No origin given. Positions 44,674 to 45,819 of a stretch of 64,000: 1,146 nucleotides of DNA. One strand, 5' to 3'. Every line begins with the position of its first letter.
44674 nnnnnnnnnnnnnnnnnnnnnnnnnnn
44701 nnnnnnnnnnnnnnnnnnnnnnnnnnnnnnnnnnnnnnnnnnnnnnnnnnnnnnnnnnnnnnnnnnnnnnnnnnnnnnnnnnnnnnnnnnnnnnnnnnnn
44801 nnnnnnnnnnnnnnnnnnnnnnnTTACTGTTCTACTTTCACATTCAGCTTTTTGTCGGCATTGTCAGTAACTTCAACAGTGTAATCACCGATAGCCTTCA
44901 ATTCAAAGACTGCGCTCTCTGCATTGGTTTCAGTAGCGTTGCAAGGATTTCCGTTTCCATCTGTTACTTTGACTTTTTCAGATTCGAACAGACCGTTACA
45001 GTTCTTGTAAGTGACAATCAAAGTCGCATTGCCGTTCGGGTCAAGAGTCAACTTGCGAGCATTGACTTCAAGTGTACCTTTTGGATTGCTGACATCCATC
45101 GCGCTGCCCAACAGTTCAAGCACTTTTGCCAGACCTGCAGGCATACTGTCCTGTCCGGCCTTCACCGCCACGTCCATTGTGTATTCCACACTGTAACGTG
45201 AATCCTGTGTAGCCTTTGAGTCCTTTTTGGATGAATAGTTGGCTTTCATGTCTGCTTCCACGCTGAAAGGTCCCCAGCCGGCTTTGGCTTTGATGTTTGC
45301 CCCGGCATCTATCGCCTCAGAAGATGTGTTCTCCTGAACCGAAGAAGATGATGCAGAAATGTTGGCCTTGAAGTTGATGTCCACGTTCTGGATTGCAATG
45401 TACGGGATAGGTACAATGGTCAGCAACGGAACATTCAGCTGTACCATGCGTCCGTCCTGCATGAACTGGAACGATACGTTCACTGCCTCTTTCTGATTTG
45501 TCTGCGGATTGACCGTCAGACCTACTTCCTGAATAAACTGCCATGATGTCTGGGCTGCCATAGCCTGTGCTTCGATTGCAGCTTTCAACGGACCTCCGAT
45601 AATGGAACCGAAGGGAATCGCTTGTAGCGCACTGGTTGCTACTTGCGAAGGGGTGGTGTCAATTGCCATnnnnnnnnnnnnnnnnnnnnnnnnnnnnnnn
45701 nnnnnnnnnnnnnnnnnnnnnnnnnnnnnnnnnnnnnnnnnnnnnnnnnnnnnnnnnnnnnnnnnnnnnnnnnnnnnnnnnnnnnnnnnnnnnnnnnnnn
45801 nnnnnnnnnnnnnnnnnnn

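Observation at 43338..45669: Three divergent paralogues sharing a GPL-helix and a PLLT(I/L)VP(I/L)P strand motif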

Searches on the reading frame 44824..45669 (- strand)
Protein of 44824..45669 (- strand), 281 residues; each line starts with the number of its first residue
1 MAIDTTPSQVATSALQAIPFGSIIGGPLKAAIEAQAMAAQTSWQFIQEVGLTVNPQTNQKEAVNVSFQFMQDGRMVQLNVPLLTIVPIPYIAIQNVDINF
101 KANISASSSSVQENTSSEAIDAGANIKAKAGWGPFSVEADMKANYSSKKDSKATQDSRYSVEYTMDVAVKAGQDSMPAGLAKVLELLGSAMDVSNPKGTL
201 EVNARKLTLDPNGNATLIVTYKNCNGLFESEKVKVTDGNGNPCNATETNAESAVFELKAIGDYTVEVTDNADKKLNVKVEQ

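Call 3: search_protein_families(library=pfam, proteins=[window:44824-45669:-], max_evalue=0.1)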
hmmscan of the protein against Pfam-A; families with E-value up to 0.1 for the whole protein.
window:44824-45669:- (281 aa): 3 families
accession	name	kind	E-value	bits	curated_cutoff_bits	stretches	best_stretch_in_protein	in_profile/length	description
PF11655.13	DUF2589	-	1.4e-29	103.8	23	1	19-188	1-152/154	Protein of unknown function (DUF2589)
PF00630.25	Filamin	-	0.0052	18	26.9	0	213-268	21-81/93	Filamin/ABP280 repeat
PF04338.18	DUF481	-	0.041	14.3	21.1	1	107-167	4-60/210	Protein of unknown function, DUF481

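Call 4: search_protein_families(library=padloc, proteins=[window:44824-45669:-], max_evalue=0.1)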
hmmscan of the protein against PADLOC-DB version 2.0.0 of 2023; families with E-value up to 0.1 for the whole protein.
window:44824-45669:- (281 aa): 0 families

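Call 8: search_protein_families(library=ncbifam, proteins=[window:44824-45669:-], max_evalue=0.1)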
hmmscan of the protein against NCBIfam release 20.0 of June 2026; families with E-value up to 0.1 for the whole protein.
window:44824-45669:- (281 aa): 0 families

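Call 9: search_protein_families(library=phrogs, proteins=[window:44824-45669:-], max_evalue=0.1)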
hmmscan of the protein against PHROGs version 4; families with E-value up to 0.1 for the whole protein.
window:44824-45669:- (281 aa): 0 families

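Call 14: search_solved_structures(query=window:44824-45669:-, max_evalue=10)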
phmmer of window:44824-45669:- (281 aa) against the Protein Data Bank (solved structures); distinct sequences matched with E-value up to 10: 1.
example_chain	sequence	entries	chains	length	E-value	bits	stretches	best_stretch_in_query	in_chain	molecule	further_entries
9pks_A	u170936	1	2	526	0.32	13.9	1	42-122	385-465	O-glycopeptidase BcM60F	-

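Call 17: find_homologous_proteins(query=window:44824-45669:-, max_evalue=0.001)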
Query window:44824-45669:- (281 aa): 3657 proteins with E <= 0.001 among 4949 candidates; the best 120 are listed.
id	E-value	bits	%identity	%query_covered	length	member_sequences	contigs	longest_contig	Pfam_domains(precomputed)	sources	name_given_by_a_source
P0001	1.3e-157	541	91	100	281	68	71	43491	PF11655.14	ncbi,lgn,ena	-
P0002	1.5e-141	488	85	100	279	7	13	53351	PF11655.14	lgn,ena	-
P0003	1.7e-139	482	97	83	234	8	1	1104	PF11655.14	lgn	-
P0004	1.7e-124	432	79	95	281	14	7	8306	PF11655.14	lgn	-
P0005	1.7e-123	429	76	100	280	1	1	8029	PF11655.14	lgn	-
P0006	2.2e-122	426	79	95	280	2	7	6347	PF11655.14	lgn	-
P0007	2.4e-121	422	78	95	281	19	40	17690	PF11655.14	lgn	-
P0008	9.4e-121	420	77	95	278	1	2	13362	PF11655.14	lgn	-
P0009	1.7e-120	419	77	95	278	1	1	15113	PF11655.14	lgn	-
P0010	7.3e-120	417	73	100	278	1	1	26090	PF11655.14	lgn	-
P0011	6.6e-119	414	72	100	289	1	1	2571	PF11655.14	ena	-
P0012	9.5e-119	414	82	87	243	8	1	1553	PF11655.14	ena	-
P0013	4.4e-118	411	72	99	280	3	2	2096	PF11655.14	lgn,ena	-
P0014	3.1e-117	409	73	96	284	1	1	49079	PF11655.14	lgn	-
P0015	4.3e-117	408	74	96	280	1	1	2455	PF11655.14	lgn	-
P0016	6.4e-117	408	71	100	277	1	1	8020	PF11655.14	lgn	-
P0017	7.9e-117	407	73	100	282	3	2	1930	PF11655.14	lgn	-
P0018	2.4e-116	406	74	100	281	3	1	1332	PF11655.14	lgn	-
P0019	5.0e-116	405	76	94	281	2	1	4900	PF11655.14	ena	-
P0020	4.4e-115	402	71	100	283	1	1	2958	PF11655.14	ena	-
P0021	9.9e-115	400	72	100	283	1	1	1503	PF11655.14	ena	-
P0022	1.2e-114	400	72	100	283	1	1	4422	PF11655.14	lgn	-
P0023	1.2e-114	400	71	100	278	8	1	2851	PF11655.14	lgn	-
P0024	1.5e-114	400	72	100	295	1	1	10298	PF11655.14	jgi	jgi:hypothetical protein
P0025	1.8e-114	400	71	100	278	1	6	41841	PF11655.14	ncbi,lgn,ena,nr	ncbi:MAG: DUF2589 domain-containing protein [Bacteroidaceae bacterium]|nr:DUF2589 domain-containing 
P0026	1.8e-114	400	72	100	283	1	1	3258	PF11655.14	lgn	-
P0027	2.0e-114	399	71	100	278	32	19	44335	PF11655.14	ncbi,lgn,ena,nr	ncbi:MAG: DUF2589 domain-containing protein [Bacteroidaceae bacterium]|nr:DUF2589 domain-containing 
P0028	2.0e-114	399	71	99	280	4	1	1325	PF11655.14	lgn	-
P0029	2.9e-114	399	72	100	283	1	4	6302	PF11655.14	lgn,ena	-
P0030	3.2e-114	399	72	100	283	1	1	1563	PF11655.14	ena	-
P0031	4.7e-114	398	72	100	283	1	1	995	PF11655.14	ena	-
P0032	4.8e-114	398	71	100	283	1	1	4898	PF11655.14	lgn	-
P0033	5.0e-114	398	71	100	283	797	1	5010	PF11655.14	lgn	-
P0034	5.3e-114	398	71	100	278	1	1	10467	PF11655.14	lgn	-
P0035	7.0e-114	398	71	100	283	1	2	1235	PF11655.14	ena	-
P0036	7.4e-114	398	71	100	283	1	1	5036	PF11655.14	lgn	-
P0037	7.7e-114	398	71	100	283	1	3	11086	PF11655.14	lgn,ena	-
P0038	8.2e-114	397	71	100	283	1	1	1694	PF11655.14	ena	-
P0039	8.6e-114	397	71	100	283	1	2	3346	PF11655.14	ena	-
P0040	8.8e-114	397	71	100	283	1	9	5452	PF11655.14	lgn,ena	-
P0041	9.3e-114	397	72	99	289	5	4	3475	PF11655.14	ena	-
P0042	1.0e-113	397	72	95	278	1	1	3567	PF11655.14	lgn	-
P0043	1.7e-113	396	71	100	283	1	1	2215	PF11655.14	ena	-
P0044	1.7e-113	396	71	100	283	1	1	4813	PF11655.14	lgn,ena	-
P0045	1.7e-113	396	71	100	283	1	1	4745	PF11655.14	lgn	-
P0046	1.8e-113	396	71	100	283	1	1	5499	PF11655.14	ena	-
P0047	1.8e-113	396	72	96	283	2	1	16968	PF11655.14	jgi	-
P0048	2.0e-113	396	71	100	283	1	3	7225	PF11655.14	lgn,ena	-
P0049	2.3e-113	396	71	100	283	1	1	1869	PF11655.14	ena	-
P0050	2.3e-113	396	71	100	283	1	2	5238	PF11655.14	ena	-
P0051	2.6e-113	396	71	100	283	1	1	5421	PF11655.14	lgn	-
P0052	2.6e-113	396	71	99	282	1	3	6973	PF11655.14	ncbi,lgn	-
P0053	3.0e-113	396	71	100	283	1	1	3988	PF11655.14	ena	-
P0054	3.1e-113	396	71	100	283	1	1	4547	PF11655.14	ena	-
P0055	3.9e-113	395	72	100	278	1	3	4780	PF11655.14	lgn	-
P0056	5.2e-113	395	71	100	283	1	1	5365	PF11655.14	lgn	-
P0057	5.6e-113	395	71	100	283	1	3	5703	PF11655.14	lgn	-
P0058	5.7e-113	395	74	94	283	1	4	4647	PF11655.14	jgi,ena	-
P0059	5.9e-113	395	69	99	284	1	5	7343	PF11655.14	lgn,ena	-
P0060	5.9e-113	395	71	100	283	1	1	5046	PF11655.14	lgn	-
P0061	6.0e-113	395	74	94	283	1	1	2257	PF11655.14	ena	-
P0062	6.3e-113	395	71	100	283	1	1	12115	PF11655.14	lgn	-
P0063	6.7e-113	394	71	100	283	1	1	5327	PF11655.14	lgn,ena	-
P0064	6.8e-113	394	71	99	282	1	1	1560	PF11655.14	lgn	-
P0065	7.4e-113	394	71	100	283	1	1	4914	PF11655.14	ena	-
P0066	7.8e-113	394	71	95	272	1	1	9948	PF11655.14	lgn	-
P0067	9.4e-113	394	71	100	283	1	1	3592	PF11655.14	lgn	-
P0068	1.2e-112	394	71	100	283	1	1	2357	PF11655.14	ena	-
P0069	1.6e-112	393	71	94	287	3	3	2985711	PF11655.14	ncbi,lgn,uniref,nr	ncbi:DUF2589 domain-containing protein [Bacteroides sp. 14(A)]|uniref:DUF2589 domain-containing prot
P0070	2.1e-112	393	71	100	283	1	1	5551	PF11655.14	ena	-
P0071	2.5e-112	393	71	100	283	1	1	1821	PF11655.14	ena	-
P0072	2.6e-112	393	71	100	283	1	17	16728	PF11655.14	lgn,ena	-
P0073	2.6e-112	393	71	100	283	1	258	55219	PF11655.14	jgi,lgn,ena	-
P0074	2.6e-112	393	71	100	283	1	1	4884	PF11655.14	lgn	-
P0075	3.0e-112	392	71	100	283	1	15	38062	PF11655.14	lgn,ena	-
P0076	3.1e-112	392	71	100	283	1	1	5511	PF11655.14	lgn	-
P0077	3.2e-112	392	70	100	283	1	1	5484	PF11655.14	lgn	-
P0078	3.2e-112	392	70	100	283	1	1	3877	PF11655.14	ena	-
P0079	3.3e-112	392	72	99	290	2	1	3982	PF11655.14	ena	-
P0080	3.3e-112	392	71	100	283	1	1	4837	PF11655.14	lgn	-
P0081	3.4e-112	392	70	100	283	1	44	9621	PF11655.14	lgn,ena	-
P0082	3.4e-112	392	70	100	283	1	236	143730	PF11655.14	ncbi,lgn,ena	-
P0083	3.4e-112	392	70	100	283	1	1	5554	PF11655.14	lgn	-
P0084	3.7e-112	392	71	100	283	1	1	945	PF11655.14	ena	-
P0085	3.9e-112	392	70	100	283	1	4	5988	PF11655.14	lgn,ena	-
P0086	4.2e-112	392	70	100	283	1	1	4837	PF11655.14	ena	-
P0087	4.4e-112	392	71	100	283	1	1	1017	PF11655.14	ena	-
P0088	4.4e-112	392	70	100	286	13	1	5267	PF11655.14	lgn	-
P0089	4.7e-112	392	71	100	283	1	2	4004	PF11655.14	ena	-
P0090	4.9e-112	392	72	94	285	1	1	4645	PF11655.14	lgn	-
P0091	6.1e-112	391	72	94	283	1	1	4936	PF11655.14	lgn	-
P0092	6.9e-112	391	70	100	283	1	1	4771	PF11655.14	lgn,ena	-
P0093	7.5e-112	391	70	100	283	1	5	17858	PF11655.14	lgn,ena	-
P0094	8.4e-112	391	72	94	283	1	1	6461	PF11655.14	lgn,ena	-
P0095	8.6e-112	391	70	100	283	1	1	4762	PF11655.14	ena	-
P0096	8.7e-112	391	71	99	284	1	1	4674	PF11655.14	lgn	-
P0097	8.9e-112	391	70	100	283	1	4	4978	PF11655.14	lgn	-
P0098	9.0e-112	391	70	100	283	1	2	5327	PF11655.14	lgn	-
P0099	9.3e-112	391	70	100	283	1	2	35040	PF11655.14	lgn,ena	-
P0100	9.5e-112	391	70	100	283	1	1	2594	PF11655.14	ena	-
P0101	1.0e-111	391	70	100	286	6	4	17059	PF11655.14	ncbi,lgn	-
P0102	1.1e-111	390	70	100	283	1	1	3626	PF11655.14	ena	-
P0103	1.2e-111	390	70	100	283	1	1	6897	PF11655.14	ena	-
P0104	1.2e-111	390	71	99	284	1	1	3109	PF11655.14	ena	-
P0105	1.2e-111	390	70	100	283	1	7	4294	PF11655.14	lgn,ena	-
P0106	1.3e-111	390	70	99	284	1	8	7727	PF11655.14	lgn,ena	-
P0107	1.3e-111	390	70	99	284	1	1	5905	PF11655.14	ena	-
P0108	1.5e-111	390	70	100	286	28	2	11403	PF11655.14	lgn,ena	-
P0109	1.5e-111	390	73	95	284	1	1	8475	PF11655.14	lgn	-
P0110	1.7e-111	390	70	100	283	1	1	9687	PF11655.14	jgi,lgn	jgi:hypothetical protein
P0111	1.7e-111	390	72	94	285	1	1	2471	PF11655.14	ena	-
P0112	1.7e-111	390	70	99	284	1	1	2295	PF11655.14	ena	-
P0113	1.9e-111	390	73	95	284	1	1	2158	PF11655.14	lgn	-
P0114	2.0e-111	390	71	97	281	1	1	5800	PF11655.14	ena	-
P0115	2.1e-111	390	70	100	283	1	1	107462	PF11655.14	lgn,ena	-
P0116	2.3e-111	389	68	100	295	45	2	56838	PF11655.14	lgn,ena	-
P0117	2.5e-111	389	69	99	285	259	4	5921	PF11655.14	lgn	-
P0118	2.7e-111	389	70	100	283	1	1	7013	PF11655.14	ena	-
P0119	2.9e-111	389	70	100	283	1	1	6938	PF11655.14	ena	-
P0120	3.5e-111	389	79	83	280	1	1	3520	PF11655.14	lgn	-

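Call 33: predict_structure(alignment_id=A3)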
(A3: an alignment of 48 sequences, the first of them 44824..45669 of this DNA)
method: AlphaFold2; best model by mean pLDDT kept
length: 281 residues; sequences in the alignment: 48
mean_pLDDT: 51.0   pTM: 0.38
mean pLDDT of the five models: 51.0, 50.6, 49.9, 49.0, 47.9
residues with pLDDT >= 90: 41; 70-90: 44; 50-70: 6; < 50: 190
segments of 3 or more residues with pLDDT < 50: 1-53, 58-193
pLDDT, mean of each block of 10 residues (from residue 1): 29 26 32 32 36 46 45 43 37 31 26 27 32 35 35 33 30 37 39 62 90 90 83 90 87 91 90 88 89
secondary structure, 60 per line:
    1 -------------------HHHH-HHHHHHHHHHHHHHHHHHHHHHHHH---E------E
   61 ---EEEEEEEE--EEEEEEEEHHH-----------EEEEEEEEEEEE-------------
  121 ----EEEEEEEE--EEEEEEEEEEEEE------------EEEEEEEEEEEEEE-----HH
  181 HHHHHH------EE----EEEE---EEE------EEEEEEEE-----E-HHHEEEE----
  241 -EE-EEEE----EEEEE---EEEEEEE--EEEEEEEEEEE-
elements in order: H20-23 H25-49 E64-71 E74-81 E96-107 E125-132 E135-147 E160-173 H179-186 E199-202 E206-208 E215-222 E233-236 E245-248 E253-257 E261-267 E270-280

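Call 38: find_related_loci(query=A3, collection=genome_contigs, flank=8000)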
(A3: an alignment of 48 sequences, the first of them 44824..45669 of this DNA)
Query A3 (281 aa) in genome_contigs; peptide patterns used: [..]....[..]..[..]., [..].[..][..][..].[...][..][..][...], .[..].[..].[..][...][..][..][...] (x = any residue, [..] = any of these).
425 stretches matched a pattern; 239 encode a relative of the query (tblastn E <= 1e-3); the best 80 are kept; 80 distinct loci.
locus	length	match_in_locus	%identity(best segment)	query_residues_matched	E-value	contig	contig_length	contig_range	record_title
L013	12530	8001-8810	72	1-280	7e-120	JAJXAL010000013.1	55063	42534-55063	MAG: Segatella copri isolate B78_maxbin.001.fa NODE_25_length_55063_cov_188.417848, whole genome shotgun sequence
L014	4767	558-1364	72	2-280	1e-120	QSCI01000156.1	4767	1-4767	Segatella copri strain OF03-3 OF03-3.Scaf156, whole genome shotgun sequence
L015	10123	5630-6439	71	1-280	3e-118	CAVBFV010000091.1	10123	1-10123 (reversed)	Lachnospiraceae bacterium isolate H07604-L1_cleanbin_000017 genome assembly, contig: Spades_H07604-L1_contig_1599, whole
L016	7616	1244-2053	70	1-280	7e-117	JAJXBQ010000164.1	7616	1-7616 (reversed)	MAG: Segatella copri isolate B9_maxbin.012.fa NODE_2597_length_7616_cov_16.720540, whole genome shotgun sequence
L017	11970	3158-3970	71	1-280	2e-116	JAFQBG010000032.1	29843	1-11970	MAG: Bacteroidaceae bacterium isolate RGIG1662 Goat_Cecum-1__c682641, whole genome shotgun sequence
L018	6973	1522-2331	71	1-279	3e-116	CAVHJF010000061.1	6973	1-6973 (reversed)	Acutalibacteraceae bacterium isolate G02630-L1_cleanbin_000005 genome assembly, contig: Spades_G02630-L1_contig_5589, wh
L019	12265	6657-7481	69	1-279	5e-115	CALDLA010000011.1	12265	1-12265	MAG TPA_asm: uncultured Prevotellaceae bacterium isolate ERR833046_bin.35_CONCOCT_v1.1_MAG genome assembly, contig: ERZ8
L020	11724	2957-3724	72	1-252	1e-114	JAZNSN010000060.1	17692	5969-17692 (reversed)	MAG: Bacteroidaceae bacterium isolate T1900044809_TS20190275.MAGScoT_cleanbin_000014 SGB_2771_k141_1790196, whole genome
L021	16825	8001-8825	68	1-279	8e-115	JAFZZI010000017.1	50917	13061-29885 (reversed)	MAG: Bacteroidaceae bacterium isolate RGIG8235 Water_buffalos_Rumen-5__c776006, whole genome shotgun sequence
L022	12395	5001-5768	72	1-252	8e-115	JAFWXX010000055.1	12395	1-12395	MAG: Bacteroidaceae bacterium isolate RGIG6171 Sheep_Rectum-1__c731240, whole genome shotgun sequence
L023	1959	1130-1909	68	1-266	3e-121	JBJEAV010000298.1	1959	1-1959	MAG: Prevotella sp. isolate PUUB57_bin.008 NODE_44840_length_1959_cov_28.773634, whole genome shotgun sequence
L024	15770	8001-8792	70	1-265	5e-114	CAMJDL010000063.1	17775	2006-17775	MAG: uncultured Prevotella sp. isolate SRR12081298_bin.90_metaWRAP_v1.3_MAG genome assembly, contig: ERZ12289774.4274, w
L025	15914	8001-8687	79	1-233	2e-113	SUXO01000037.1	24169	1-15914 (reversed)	MAG: Bacteroidales bacterium isolate SIG126 NODE_10983_length_24169_cov_4.901131, whole genome shotgun sequence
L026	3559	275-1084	68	1-280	2e-115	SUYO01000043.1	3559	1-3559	MAG: Bacteroidales bacterium isolate SIG152 NODE_134163_length_3559_cov_11.574009, whole genome shotgun sequence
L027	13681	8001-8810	69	1-280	3e-113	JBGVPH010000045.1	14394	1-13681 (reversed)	MAG: Candidatus Cryptobacteroides sp. isolate fecal_MAG_192 fecal_MAG_192_contig_0045, whole genome shotgun sequence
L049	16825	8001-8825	60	1-278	2e-102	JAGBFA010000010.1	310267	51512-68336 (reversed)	MAG: Alistipes sp. isolate RGIG9059 Water_deer_Rectum-4__c1704, whole genome shotgun sequence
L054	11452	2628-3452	59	1-278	3e-102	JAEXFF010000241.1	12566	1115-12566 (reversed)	MAG: Bacteroidetes bacterium isolate OH_HBB_237 k127_1000384, whole genome shotgun sequence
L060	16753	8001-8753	60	1-257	4e-100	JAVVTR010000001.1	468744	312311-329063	MAG: Bacteroidales bacterium isolate CGS10Y2-bin33 NODE_1_length_468744_cov_12.028534, whole genome shotgun sequence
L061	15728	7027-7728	69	1-239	8e-100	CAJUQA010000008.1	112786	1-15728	MAG TPA_asm: uncultured Odoribacter sp. isolate MGBC152178 genome assembly, contig: MGBC152178.8, whole genome shotgun s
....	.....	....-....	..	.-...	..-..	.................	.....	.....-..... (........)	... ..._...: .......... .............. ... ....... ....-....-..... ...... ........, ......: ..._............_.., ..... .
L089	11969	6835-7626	51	3-265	4e-82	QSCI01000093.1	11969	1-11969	Segatella copri strain OF03-3 OF03-3.Scaf93, whole genome shotgun sequence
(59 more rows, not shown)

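Call 40: search_solved_structures(query=A3, max_evalue=10, show_alignments=2)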
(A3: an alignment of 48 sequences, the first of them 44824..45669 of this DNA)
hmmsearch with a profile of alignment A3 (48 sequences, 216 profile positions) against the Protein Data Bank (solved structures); distinct sequences matched with E-value up to 10: 0.
